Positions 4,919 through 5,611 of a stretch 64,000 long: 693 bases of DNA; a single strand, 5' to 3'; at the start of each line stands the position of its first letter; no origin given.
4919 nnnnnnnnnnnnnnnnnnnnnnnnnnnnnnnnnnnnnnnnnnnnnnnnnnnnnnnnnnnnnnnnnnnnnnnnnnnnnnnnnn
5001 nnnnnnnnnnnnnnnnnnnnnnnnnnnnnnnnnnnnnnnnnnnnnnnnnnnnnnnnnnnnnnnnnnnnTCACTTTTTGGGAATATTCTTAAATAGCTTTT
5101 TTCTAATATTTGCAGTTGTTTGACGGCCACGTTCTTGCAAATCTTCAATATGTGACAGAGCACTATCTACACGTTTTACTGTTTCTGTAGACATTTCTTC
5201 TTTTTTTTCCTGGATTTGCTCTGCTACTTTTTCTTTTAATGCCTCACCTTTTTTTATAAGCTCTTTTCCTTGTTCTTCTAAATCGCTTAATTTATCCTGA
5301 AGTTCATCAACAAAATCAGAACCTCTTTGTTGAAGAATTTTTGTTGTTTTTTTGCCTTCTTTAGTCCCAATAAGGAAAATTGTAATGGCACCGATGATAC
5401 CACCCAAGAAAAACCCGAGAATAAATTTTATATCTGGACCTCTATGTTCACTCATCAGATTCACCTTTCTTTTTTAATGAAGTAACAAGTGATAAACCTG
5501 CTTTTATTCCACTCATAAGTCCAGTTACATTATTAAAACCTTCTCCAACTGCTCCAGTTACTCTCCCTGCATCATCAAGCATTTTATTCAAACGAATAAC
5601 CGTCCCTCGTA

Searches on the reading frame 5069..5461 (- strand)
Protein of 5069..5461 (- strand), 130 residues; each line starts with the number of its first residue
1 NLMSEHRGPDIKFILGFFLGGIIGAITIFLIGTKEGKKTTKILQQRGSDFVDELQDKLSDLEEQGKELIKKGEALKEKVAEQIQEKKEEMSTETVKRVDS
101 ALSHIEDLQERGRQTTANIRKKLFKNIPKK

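Call 55: search_protein_families(library=pfam, proteins=[window:5069-5461:-], max_evalue=0.1)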
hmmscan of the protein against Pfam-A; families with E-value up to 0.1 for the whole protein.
window:5069-5461:- (130 aa): 12 families
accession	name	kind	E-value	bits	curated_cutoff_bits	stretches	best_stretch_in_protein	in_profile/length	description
PF12732.12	YtxH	-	2.3e-09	38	37.5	1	14-90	1-70/71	YtxH-like protein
PF01442.23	Apolipoprotein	-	0.0002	21.6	90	1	44-123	28-108/190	Apolipoprotein A1/A4/E domain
PF15934.10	Yuri_gagarin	-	0.0044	17.4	28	1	48-119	112-181/234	Yuri gagarin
PF03961.19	FapA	-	0.0045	17.1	31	1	26-122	130-229/272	Flagellar Assembly Protein A beta solenoid domain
PF06825.17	HSBP1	-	0.0092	16.2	28.6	1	81-109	12-40/51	Heat shock factor binding protein 1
PF03938.19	OmpH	-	0.0097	16.6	32.4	1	33-127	14-104/141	Outer membrane protein (OmpH-like)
PF23854.1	DUF7217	-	0.026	14.7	29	1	48-110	136-201/238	Domain of unknown function (DUF7217)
PF02403.27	Seryl_tRNA_N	-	0.027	15.1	28.2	1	38-124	13-102/108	Seryl-tRNA synthetase N-terminal domain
PF16519.10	TRPM_tetra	-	0.031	14.8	26.6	1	83-111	21-48/56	Tetramerisation domain of TRPM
PF07464.16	ApoLp-III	-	0.039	14.5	36.3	1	38-110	69-141/146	Apolipophorin-III precursor (apoLp-III)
PF24915.1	Spectrin_SESTD1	-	0.043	14.6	27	1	52-113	41-103/110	SESTD1-like, spectrin repeat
PF18210.6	Knl1_RWD_C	-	0.094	13.3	27.8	0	53-110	1-58/151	Knl1 RWD C-terminal domain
